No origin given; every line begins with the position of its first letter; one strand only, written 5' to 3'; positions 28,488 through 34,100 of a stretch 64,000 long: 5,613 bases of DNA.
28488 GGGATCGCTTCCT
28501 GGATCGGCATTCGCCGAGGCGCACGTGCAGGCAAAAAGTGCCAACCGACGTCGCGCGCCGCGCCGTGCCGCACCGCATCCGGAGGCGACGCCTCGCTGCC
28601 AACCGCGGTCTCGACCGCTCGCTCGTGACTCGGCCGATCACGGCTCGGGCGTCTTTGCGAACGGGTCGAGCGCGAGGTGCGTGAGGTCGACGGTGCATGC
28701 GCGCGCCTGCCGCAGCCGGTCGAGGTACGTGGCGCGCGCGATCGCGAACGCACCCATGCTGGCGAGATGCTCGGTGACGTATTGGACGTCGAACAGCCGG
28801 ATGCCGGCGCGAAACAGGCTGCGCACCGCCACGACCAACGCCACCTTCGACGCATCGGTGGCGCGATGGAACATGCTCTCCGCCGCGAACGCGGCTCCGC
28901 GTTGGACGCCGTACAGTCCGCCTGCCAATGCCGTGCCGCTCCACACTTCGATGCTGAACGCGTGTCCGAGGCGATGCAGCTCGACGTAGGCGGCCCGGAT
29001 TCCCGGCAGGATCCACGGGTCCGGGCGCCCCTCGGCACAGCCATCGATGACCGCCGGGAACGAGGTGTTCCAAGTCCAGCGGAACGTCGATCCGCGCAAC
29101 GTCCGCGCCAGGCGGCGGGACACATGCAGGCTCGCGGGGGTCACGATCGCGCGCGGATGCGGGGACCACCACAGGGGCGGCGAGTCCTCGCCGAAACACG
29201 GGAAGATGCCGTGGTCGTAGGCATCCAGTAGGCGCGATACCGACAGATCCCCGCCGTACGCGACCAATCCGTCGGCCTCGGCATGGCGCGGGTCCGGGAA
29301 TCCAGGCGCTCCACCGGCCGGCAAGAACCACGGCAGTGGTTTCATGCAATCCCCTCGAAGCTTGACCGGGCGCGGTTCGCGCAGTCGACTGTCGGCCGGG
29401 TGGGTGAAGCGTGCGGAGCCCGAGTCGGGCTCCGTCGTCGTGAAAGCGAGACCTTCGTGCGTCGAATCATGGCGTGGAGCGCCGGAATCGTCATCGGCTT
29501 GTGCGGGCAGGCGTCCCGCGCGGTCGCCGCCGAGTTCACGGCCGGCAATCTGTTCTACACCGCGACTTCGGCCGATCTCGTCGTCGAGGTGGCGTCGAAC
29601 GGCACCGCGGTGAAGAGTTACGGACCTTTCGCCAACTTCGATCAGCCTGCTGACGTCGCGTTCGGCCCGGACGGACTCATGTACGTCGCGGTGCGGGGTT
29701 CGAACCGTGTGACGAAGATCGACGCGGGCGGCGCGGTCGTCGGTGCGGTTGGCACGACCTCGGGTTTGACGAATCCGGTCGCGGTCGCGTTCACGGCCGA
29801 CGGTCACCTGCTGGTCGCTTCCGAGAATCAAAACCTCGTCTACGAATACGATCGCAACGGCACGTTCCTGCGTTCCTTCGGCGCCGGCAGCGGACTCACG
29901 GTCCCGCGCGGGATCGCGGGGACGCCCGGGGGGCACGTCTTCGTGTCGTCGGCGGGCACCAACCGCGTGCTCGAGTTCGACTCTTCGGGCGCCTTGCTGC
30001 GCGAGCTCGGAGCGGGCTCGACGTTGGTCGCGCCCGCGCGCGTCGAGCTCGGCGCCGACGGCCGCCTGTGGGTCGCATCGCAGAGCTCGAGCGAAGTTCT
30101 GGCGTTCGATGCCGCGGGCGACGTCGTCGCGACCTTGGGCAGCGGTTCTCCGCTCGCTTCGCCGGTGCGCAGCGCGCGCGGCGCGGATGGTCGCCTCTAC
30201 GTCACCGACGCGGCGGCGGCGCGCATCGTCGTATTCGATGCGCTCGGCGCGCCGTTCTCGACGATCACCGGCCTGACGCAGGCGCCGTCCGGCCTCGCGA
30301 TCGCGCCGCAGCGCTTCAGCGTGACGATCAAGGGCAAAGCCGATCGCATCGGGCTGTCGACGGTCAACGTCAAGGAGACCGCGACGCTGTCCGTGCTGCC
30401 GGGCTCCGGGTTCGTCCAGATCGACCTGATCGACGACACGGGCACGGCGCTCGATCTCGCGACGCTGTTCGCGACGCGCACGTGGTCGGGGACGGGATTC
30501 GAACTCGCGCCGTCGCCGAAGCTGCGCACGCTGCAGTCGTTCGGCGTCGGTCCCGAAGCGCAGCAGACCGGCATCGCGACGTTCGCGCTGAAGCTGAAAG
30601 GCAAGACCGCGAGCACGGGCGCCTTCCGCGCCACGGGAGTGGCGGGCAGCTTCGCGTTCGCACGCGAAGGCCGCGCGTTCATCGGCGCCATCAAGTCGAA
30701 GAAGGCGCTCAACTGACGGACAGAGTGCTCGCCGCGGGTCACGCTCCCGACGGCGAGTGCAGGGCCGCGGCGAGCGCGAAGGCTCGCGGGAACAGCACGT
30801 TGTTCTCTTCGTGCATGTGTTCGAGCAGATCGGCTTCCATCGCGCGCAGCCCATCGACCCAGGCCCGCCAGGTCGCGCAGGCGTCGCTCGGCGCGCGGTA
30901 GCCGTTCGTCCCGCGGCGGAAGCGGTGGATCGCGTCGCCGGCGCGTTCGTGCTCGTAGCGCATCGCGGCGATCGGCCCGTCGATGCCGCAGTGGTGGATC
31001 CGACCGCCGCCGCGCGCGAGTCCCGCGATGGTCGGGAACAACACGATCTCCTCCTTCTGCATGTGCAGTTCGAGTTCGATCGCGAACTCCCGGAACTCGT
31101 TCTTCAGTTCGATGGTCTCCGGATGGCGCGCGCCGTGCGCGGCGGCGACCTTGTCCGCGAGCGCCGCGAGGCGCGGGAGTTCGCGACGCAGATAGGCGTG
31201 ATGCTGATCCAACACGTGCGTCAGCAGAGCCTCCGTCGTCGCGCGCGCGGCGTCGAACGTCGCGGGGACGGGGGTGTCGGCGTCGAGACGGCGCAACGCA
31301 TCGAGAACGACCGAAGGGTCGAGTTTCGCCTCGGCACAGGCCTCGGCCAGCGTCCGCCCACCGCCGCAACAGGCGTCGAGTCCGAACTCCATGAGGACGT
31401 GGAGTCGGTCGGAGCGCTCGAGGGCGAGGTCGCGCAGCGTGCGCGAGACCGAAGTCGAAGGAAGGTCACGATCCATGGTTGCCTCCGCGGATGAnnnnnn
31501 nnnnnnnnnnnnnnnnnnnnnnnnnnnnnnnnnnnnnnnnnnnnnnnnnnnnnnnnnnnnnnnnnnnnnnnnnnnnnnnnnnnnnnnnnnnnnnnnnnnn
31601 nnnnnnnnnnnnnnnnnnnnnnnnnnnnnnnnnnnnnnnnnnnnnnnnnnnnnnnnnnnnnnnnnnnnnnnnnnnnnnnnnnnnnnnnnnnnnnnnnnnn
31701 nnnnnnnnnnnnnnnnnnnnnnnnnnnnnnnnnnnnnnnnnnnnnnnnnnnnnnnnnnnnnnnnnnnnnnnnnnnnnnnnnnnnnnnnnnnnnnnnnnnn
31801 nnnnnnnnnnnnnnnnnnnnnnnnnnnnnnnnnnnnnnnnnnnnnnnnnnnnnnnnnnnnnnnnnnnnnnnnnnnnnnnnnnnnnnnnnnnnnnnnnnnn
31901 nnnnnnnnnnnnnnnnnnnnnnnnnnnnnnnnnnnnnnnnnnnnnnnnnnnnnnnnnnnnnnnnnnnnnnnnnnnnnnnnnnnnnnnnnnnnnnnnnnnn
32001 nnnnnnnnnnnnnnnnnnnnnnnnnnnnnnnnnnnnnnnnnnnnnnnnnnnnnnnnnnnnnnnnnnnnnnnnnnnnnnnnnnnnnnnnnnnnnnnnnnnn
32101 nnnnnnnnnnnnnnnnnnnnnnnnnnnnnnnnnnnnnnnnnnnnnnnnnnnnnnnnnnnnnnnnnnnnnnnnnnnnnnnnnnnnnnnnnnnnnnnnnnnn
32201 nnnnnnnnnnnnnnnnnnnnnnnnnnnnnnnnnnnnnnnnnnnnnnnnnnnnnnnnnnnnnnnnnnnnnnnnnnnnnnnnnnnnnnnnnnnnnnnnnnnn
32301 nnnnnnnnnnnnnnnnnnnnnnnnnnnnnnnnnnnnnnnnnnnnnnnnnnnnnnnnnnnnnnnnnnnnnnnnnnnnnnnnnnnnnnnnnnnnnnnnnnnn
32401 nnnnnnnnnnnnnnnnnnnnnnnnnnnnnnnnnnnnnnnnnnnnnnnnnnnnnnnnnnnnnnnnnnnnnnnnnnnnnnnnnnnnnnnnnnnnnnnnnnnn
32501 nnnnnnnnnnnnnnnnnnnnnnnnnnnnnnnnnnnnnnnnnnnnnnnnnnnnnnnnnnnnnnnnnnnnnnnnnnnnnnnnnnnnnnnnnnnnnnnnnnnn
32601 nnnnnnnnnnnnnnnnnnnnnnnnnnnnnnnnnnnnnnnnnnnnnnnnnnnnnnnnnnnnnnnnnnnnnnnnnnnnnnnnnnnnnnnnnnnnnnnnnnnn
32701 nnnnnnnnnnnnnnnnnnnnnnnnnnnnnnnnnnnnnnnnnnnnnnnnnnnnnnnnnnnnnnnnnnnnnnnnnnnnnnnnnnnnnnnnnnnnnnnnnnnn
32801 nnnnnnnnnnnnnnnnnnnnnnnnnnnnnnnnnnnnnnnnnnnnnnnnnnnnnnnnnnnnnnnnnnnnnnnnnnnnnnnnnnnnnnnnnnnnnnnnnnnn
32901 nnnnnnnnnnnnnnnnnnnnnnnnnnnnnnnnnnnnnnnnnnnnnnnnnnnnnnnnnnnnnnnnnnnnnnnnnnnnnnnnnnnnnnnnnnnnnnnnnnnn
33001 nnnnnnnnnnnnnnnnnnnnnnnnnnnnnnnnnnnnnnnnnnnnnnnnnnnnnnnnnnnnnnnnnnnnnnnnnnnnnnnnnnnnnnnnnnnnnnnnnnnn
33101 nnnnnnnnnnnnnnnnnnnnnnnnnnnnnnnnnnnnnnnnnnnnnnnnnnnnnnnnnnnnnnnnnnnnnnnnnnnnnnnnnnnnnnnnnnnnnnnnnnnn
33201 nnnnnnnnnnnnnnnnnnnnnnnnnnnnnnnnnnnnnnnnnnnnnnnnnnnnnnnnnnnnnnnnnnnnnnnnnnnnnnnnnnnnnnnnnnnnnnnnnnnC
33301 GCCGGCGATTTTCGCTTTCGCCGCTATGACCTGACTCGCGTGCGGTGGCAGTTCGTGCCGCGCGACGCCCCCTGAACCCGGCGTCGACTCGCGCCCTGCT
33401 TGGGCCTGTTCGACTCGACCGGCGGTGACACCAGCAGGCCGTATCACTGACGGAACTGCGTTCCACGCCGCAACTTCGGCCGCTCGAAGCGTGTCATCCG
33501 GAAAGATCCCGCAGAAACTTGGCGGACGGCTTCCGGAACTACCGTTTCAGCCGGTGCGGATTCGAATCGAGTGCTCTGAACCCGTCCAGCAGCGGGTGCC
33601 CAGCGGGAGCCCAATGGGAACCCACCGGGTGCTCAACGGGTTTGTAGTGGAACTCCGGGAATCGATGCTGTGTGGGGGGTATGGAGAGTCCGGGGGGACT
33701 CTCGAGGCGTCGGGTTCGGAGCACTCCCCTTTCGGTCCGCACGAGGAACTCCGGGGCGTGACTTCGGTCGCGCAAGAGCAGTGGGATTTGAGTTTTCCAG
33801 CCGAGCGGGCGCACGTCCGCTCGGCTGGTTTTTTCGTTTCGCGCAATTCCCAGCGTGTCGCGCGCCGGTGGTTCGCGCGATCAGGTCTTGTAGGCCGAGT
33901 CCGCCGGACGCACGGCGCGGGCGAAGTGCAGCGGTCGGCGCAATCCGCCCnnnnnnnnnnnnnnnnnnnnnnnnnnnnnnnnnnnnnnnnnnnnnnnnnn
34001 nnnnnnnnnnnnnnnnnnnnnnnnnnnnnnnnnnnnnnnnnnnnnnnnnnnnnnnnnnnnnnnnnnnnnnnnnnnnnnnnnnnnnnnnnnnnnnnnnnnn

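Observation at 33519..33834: Unannotated, independently terminated structured RNA between recQ and the molybdoenzyme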

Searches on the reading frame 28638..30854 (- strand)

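Call 21: search_protein_families(library=pfam, proteins=[window:28638-30854:-])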
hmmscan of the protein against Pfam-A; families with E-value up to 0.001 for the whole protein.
window:28638-30854:- (738 aa): 1 family
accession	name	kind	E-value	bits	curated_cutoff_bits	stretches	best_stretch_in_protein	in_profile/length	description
PF03588.20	Leu_Phe_trans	-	1.3e-59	201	22.7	1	540-705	2-170/171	Leucyl/phenylalanyl-tRNA protein transferase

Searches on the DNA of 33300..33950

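Call 4: search_rna_families(source=window, start=33300, end=33950, threshold=evalue, max_evalue=10, show_alignments=3)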
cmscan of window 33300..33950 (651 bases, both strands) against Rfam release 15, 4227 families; matches with E-value up to 10: 4.
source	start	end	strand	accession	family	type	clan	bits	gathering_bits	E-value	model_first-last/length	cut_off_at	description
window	33777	33848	+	RF03771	mir-341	Gene; miRNA;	-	22.4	90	0.034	1-96/96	no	mir-341 microRNA precursor family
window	33785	33862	-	RF01700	Collinsella-1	Gene; sRNA;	-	17.5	35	0.032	1-196/196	no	Collinsella-1 RNA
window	33791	33949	-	RF02868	ncS037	Gene; sRNA;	-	14.4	112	8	1-152/152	no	Burkholderia sRNA 37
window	33800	33854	-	RF01670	P17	Gene; sRNA;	-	10.5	45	3.7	1-282/282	no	Pseudomonas sRNA P17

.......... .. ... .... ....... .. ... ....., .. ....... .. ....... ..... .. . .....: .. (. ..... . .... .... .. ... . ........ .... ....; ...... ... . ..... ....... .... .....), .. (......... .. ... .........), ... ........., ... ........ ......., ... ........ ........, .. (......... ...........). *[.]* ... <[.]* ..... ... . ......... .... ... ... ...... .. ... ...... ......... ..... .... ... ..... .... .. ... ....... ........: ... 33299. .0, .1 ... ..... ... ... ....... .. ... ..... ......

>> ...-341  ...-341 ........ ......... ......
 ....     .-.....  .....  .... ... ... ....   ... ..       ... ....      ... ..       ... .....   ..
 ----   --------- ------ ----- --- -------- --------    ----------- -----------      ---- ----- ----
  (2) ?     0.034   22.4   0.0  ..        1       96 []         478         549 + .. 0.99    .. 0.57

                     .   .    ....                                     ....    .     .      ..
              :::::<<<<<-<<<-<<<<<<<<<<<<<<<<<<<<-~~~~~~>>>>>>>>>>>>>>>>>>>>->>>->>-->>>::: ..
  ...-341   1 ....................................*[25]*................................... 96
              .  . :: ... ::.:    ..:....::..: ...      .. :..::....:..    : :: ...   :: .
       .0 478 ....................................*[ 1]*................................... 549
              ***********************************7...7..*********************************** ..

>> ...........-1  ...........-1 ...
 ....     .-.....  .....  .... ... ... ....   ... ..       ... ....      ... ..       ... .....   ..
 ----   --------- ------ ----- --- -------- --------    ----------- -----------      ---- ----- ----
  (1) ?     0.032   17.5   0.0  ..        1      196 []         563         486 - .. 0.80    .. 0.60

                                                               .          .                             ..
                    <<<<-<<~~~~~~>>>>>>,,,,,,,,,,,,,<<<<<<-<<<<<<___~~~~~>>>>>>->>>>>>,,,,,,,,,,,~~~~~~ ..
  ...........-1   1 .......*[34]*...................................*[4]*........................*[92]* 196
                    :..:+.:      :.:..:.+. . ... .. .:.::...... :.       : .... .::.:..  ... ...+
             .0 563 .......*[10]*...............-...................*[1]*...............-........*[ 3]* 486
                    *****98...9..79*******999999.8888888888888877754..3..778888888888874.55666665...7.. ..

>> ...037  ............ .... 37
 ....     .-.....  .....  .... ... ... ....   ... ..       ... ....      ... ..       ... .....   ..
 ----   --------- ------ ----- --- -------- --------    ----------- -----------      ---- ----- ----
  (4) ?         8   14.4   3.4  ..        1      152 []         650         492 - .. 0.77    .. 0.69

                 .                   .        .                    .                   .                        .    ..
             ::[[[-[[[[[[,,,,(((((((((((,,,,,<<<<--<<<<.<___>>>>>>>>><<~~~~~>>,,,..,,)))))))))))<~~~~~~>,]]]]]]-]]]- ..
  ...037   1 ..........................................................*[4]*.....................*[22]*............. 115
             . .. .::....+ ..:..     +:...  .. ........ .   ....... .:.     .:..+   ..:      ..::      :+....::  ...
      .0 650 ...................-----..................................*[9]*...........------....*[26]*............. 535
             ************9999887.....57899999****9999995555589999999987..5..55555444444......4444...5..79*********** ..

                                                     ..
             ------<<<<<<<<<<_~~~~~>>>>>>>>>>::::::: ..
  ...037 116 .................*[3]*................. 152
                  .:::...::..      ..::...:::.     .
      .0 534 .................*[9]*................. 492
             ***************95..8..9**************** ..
